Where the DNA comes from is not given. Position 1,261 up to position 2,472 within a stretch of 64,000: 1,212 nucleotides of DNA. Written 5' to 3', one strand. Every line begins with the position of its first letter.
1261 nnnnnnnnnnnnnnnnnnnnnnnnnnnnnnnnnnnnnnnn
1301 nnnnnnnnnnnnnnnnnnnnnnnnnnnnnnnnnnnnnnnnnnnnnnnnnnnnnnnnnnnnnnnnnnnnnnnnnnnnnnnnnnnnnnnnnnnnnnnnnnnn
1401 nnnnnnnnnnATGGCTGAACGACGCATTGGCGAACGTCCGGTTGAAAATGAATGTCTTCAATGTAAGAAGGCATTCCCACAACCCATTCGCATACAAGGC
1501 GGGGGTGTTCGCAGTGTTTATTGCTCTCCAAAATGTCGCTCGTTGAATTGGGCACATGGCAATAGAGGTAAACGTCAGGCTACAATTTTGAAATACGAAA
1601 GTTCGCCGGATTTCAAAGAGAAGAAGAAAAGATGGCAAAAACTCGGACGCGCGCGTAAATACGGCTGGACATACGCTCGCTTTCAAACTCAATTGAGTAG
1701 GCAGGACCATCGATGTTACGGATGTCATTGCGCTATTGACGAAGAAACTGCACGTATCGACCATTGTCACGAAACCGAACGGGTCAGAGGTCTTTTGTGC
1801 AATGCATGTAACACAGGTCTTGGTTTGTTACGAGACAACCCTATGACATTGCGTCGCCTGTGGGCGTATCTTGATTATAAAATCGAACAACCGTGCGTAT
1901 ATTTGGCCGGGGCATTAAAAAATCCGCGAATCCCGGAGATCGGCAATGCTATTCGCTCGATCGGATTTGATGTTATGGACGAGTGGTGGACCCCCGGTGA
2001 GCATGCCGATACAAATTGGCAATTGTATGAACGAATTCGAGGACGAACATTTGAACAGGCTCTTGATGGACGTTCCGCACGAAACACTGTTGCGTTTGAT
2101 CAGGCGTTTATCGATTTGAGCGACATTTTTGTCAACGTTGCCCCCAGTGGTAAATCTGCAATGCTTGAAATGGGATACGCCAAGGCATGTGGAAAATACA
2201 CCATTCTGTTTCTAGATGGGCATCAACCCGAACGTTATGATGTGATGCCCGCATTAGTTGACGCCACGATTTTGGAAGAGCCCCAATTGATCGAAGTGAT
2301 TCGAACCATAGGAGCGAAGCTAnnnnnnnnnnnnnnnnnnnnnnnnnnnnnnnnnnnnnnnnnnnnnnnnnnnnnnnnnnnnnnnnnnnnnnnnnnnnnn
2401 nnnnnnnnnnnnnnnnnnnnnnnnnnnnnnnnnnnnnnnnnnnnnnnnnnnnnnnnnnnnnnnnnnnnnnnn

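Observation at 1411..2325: Endonuclease VII HNH nuclease fused to a DNPH1/nucleoside 2-deoxyribosyltransferase-like domain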

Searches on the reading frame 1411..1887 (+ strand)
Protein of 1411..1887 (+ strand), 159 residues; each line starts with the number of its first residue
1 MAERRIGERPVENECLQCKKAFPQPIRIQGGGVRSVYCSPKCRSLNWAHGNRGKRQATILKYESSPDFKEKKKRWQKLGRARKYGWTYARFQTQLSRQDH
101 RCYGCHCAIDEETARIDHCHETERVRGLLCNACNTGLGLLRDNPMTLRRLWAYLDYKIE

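Call 3: search_protein_families(library=pfam, proteins=[window:1411-1887:+], max_evalue=10)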
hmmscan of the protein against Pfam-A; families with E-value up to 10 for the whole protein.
window:1411-1887:+ (159 aa): 5 families
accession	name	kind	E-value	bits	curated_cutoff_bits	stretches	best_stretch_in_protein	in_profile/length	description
PF02945.21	Endonuclease_7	-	4e-18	65.5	23.6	1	81-155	5-81/82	Recombination endonuclease VII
PF16694.10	Cytochrome_P460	-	0.0026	18.6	27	1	57-108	63-116/125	Cytochrome P460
PF06467.20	zf-FCS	-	0.0051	17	22.4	1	13-44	5-37/39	MYM-type Zinc finger with FCS sequence motif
PF13435.11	Cytochrome_C554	-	0.35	12.3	20.8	1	74-133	12-82/84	Cytochrome c554 and c-prime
PF23550.1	zf_Tbcl_Rhp7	-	1.7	8.7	27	1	126-137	26-37/39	DNA repair protein rhp7 treble clef domain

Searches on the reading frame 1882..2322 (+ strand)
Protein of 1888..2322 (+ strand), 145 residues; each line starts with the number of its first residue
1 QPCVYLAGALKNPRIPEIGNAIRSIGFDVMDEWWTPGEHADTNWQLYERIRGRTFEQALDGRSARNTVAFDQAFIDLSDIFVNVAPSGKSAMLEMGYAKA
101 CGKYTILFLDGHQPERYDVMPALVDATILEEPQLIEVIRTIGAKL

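Call 3: search_protein_families(library=pfam, proteins=[window:1888-2322:+], max_evalue=10)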
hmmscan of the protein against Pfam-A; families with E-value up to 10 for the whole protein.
window:1888-2322:+ (145 aa): 1 family
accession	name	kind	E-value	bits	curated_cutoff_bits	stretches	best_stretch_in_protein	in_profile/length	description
PF05014.21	Nuc_deoxyrib_tr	-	0.0027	18.3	28.8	1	4-113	1-101/117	Nucleoside 2-deoxyribosyltransferase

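Call 4: search_protein_families(library=phrogs, proteins=[window:1888-2322:+], max_evalue=1)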
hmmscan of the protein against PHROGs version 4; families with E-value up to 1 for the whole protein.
window:1888-2322:+ (145 aa): 2 families
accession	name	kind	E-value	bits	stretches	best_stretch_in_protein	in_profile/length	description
phrog_12607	-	DNA, RNA and nucleotide metabolism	8.6e-11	43.1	1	2-127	2-129/145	nucleoside deoxyribosyltransferase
phrog_7995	-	DNA, RNA and nucleotide metabolism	0.19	11.9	1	75-130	94-153/336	nucleoside deoxyribosyltransferase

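Call 15: search_dna_similar(query=window:1888-2322:+, collection=phages, mode=protein, max_rows=40, max_evalue=0.01)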
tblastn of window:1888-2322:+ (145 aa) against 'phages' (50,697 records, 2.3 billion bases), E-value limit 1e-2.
Records with a match: 14; places in all: 14; records where one place covers at least 80% of the query: 14.
Best place of each record, by identity: <60% 14.
By first word of the organism name: Mycobacterium 12; Nostoc 1; Paracoccus 1.
By host as written in the record: Mycobacterium smegmatis mc2 155 6; Mycobacterium smegmatis mc#155 3; Mycobacterium smegmatis mc2155 2; Nostoc sp. 1; Paracoccus sp. 1; Mycobacterium sp. 1.
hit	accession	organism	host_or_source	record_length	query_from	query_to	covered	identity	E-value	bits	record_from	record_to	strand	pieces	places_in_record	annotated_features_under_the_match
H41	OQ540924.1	Nostoc phage NMeng1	Nostoc sp.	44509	4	138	93%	40.4%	1e-20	92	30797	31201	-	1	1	N-deoxyribosyltransferase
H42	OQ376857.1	Paracoccus phage ParKuw1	Paracoccus sp.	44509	1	120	83%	36.4%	4e-16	79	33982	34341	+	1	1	nucleoside deoxyribosyltransferase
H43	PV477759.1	Mycobacterium phage JIND1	Mycobacterium sp.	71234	2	142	97%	28.3%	3e-5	48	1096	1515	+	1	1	nucleoside deoxyribosyltransferase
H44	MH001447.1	Mycobacterium phage Nilo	Mycobacterium smegmatis mc2 155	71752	2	142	97%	28.3%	3e-5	48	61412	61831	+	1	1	81: nucleoside deoxyribosyltransferase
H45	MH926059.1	Mycobacterium phage Riparian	Mycobacterium smegmatis mc2155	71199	2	142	97%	27.6%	3e-4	45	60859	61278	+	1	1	81: hypothetical protein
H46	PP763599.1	Mycobacterium phage MontyDev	Mycobacterium smegmatis mc2155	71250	2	142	97%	27.6%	3e-4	45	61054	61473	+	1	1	81: hypothetical protein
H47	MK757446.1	Mycobacterium phage Candle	Mycobacterium smegmatis mc#155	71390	2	142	97%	27.6%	3e-4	45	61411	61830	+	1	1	77: hypothetical protein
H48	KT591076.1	Mycobacterium phage Weiss13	Mycobacterium smegmatis mc2 155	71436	2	142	97%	27.6%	3e-4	45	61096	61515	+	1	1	hypothetical protein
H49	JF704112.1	Mycobacterium phage Send513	Mycobacterium smegmatis mc2 155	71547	2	142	97%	27.6%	3e-4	45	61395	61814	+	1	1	79: hypothetical protein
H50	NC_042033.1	Mycobacterium phage Send513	Mycobacterium smegmatis mc2 155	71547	2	142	97%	27.6%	3e-4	45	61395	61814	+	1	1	79: nucleoside deoxyribosyltransferase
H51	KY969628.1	Mycobacterium phage Zenon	Mycobacterium smegmatis mc#155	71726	2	142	97%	27.6%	3e-4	45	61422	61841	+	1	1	hypothetical protein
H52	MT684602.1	Mycobacterium phage Rope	Mycobacterium smegmatis mc#155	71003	2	142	97%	27.6%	4e-4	45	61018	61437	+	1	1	79: nucleoside deoxyribosyltransferase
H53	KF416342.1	Mycobacterium phage Papyrus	Mycobacterium smegmatis mc2 155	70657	2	142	97%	27.6%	4e-4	45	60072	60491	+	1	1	78: hypothetical protein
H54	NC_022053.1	Mycobacterium phage Papyrus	Mycobacterium smegmatis mc2 155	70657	2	142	97%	27.6%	4e-4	45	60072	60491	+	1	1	78: nucleoside deoxyribosyltransferase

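Call 16: get_annotated_region(hit=H41, flank=5000)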
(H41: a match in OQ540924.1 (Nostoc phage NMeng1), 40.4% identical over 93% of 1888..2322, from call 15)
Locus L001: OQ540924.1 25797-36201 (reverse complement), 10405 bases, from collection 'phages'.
description: Nostoc phage NMeng1, complete genome.
organism: Nostoc phage NMeng1 (NCBI taxid 3038219)
taxonomy: Viruses; Duplodnaviria; Heunggongvirae; Uroviricota; Caudoviricetes; Autographiviridae; Atuphduovirus
host: Nostoc sp.; source: lake water; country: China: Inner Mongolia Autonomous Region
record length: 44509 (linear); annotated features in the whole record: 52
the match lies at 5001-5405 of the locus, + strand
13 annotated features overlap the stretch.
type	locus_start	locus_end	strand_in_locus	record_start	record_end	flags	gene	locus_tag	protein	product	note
CDS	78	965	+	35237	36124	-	-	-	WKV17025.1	putative DNA primase protein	-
CDS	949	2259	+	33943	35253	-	-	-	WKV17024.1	putative DNA helicase DnaB-like protein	-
CDS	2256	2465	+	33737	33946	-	-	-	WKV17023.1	hypothetical protein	-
CDS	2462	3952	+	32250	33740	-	-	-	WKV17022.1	DNA transfer protein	-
CDS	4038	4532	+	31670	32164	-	-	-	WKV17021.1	putative secreted protein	-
CDS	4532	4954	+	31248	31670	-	-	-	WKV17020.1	hypothetical protein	-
CDS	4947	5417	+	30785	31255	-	-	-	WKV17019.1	N-deoxyribosyltransferase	-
CDS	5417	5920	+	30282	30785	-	-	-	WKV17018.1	hypothetical protein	-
CDS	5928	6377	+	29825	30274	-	-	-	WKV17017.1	hypothetical protein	-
CDS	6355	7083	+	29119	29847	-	-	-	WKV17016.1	nucleotidyltransferase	-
CDS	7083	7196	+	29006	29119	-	-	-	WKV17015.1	hypothetical protein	-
CDS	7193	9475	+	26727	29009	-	-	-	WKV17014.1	DNA polymerase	-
CDS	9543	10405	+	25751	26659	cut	-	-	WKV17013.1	DNA polymerase A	-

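Call 17: get_annotated_region(hit=H42, flank=5000)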
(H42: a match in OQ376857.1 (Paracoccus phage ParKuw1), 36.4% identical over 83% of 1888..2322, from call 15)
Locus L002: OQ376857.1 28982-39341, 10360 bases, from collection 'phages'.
description: Paracoccus phage ParKuw1, complete genome.
organism: Paracoccus phage ParKuw1 (NCBI taxid 3032415)
taxonomy: Viruses; Duplodnaviria; Heunggongvirae; Uroviricota; Caudoviricetes; Autographiviridae
host: Paracoccus sp.; source: Kuwait City coastal water; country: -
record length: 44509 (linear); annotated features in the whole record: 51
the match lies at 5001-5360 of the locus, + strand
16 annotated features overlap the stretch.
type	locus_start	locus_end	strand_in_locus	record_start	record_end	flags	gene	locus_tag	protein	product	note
CDS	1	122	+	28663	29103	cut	-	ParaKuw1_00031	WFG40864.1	ATPase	-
CDS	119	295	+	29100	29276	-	-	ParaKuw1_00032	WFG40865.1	hypothetical protein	-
CDS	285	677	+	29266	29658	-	-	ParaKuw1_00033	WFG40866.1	hypothetical protein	-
CDS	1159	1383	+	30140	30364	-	-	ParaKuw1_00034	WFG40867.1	hypothetical protein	-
CDS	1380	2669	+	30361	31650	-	-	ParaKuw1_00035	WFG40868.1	DnaB-like replicative helicase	-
CDS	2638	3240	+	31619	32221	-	-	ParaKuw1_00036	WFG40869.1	hypothetical protein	-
CDS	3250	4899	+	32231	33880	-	-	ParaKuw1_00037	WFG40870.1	DNA transfer protein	-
CDS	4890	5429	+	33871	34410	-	-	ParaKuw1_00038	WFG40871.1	nucleoside deoxyribosyltransferase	-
CDS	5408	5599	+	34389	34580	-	-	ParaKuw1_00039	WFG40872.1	hypothetical protein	-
CDS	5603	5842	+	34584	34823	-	-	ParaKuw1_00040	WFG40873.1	kinase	-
CDS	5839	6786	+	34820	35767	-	-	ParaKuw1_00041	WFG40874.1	ATP-dependent DNA ligase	-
CDS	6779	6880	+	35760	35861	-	-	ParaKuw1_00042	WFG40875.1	hypothetical protein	-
CDS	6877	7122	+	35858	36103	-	-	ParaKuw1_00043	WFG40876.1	hypothetical protein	-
CDS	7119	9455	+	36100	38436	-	-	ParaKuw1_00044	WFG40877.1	DNA polymerase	-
CDS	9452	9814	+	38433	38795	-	-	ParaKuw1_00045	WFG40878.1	pyrophosphatase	-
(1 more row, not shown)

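Call 34: search_solved_structures(query=A2, max_evalue=10, show_alignments=5)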
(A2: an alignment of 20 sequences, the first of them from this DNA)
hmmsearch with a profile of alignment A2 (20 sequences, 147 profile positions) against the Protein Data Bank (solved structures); distinct sequences matched with E-value up to 10: 17.
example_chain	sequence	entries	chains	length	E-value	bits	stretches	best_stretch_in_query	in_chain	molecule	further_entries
4jem_A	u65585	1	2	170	0.00017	24.5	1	70-120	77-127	CMP/hydroxymethyl CMP hydrolase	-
4jel_A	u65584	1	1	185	0.0002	24.2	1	70-120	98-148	CMP/hydroxymethyl CMP hydrolase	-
4ohr_A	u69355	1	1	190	0.00022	24.1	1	70-120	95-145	CMP/hydroxymethyl CMP hydrolase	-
4jen_A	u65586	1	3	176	0.0015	21.4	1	70-129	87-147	CMP N-GLYCOSIDASE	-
4ohb_A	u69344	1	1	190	0.0046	19.8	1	70-120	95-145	CMP/hydroxymethyl CMP hydrolase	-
5vto_A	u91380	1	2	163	0.033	17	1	72-123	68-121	Blasticidin M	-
4hx9_A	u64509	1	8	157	0.044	16.6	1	48-112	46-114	Nucleoside deoxyribosyltransferase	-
8pqp_A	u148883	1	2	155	0.13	15.1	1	45-113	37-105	Nucleoside 2-deoxyribosyltransferase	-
8qc0_A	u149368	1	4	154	0.19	14.6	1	45-113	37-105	Nucleoside 2-deoxyribosyltransferase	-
8rh3_A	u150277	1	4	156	0.19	14.5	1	45-113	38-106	Nucleoside 2-deoxyribosyltransferase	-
1f8x_A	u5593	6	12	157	0.21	14.5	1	48-112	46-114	NUCLEOSIDE 2-DEOXYRIBOSYLTRANSFERASE | Nucleoside deoxyribosyltransferase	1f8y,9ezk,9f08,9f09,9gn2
8pqr_B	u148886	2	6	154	0.23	14.3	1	45-113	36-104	Nucleoside 2-deoxyribosyltransferase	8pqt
7r7b_A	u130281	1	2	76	0.23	14.3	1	83-142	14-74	Ferrous iron transport protein B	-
9emw_A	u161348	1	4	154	0.29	14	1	45-113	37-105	Nucleoside 2-deoxyribosyltransferase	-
9emx_A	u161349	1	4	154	0.31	13.9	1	45-113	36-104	Nucleoside 2-deoxyribosyltransferase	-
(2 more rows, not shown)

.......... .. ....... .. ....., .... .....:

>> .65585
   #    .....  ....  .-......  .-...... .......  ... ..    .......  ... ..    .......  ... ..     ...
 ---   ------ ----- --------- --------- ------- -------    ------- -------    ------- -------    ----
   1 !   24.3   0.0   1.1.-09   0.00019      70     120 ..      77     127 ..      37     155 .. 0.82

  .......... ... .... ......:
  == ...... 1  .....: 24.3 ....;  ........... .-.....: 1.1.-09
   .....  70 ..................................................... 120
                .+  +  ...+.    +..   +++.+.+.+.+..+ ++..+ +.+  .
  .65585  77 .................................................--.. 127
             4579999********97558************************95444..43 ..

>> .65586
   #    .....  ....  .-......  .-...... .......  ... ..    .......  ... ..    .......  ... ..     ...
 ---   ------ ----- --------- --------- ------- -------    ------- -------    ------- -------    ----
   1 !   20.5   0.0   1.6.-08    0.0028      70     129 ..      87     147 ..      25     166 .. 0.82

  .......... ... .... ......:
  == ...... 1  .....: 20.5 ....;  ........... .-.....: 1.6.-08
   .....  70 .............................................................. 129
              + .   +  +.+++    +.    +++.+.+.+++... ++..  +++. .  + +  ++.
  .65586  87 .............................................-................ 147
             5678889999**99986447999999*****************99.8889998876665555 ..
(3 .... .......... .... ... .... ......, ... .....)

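Call 40: search_protein_representatives(protein=window:1888-2322:+)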
Query: 145 residues. Proteins with E-value up to 0.001 (for the whole library): 517; up to 1e-10: 287; up to 1e-30: 15. The best 150 are listed.
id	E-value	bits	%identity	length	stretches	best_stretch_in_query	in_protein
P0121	1.6e-48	180.5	59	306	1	4-138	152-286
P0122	1.7e-48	180.4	59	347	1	4-141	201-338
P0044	6.4e-47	175.3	58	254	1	3-135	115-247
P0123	9.6e-46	171.5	57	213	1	1-136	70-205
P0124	3.9e-44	166.2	57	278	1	3-133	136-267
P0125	4.6e-37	143.3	49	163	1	2-135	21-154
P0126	2.0e-36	141.2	47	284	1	3-139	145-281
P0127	4.0e-35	137.0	48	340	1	4-132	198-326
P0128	7.6e-34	132.9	53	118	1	30-142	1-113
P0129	2.5e-33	131.2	49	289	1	1-127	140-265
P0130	3.2e-33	130.8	49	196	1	1-130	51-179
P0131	3.9e-33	130.6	47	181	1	4-141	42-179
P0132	7.6e-33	129.6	50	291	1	4-125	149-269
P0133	6.0e-31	123.5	45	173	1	4-139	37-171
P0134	7.9e-31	123.1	41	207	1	2-138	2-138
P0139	1.6e-28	115.6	41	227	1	3-138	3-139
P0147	6.0e-27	110.5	41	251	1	4-137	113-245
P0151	2.0e-26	108.8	39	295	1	4-141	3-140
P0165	2.0e-25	105.5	35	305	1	2-138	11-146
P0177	1.0e-24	103.3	45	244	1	3-128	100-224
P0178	1.1e-24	103.1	43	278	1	4-122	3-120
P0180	1.6e-24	102.6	42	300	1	4-125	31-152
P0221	7.1e-22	94.0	34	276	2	3-117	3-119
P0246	3.0e-20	88.8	41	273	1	3-109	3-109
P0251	6.8e-20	87.6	35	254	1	3-134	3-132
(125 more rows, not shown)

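Call 42: search_protein_families(library=pfam, proteins=[P0151, P0165, P0178, P0180, P0221, P0246, P0251, P0139, P0147, P0177], max_evalue=0.01)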
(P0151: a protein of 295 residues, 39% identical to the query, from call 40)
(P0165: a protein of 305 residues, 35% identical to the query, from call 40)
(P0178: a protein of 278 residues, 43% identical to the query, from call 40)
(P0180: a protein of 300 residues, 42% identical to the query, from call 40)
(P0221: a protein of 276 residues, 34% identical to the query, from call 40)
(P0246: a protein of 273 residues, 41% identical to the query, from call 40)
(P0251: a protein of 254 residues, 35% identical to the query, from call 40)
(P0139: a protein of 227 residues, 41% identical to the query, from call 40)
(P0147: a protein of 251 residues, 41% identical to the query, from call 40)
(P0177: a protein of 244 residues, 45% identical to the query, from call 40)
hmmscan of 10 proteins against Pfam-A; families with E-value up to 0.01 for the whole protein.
P0151 (295 aa): 0 families

P0165 (305 aa): 0 families

P0178 (278 aa): 0 families

P0180 (300 aa): 1 family
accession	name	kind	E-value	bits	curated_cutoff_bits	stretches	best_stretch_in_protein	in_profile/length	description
PF05014.21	Nuc_deoxyrib_tr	-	9.7e-05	22.9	28.8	1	86-141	44-102/117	Nucleoside 2-deoxyribosyltransferase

P0221 (276 aa): 1 family
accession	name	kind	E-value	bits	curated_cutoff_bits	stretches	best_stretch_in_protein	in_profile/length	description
PF05014.21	Nuc_deoxyrib_tr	-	0.0059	17.2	28.8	0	66-116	49-102/117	Nucleoside 2-deoxyribosyltransferase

P0246 (273 aa): 1 family
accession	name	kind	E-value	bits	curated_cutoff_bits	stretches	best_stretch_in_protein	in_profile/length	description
PF00961.24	LAGLIDADG_1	-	0.0021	19.4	23.1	1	125-172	1-55/102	LAGLIDADG endonuclease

P0251 (254 aa): 0 families

P0139 (227 aa): 0 families

P0147 (251 aa): 0 families

P0177 (244 aa): 0 families
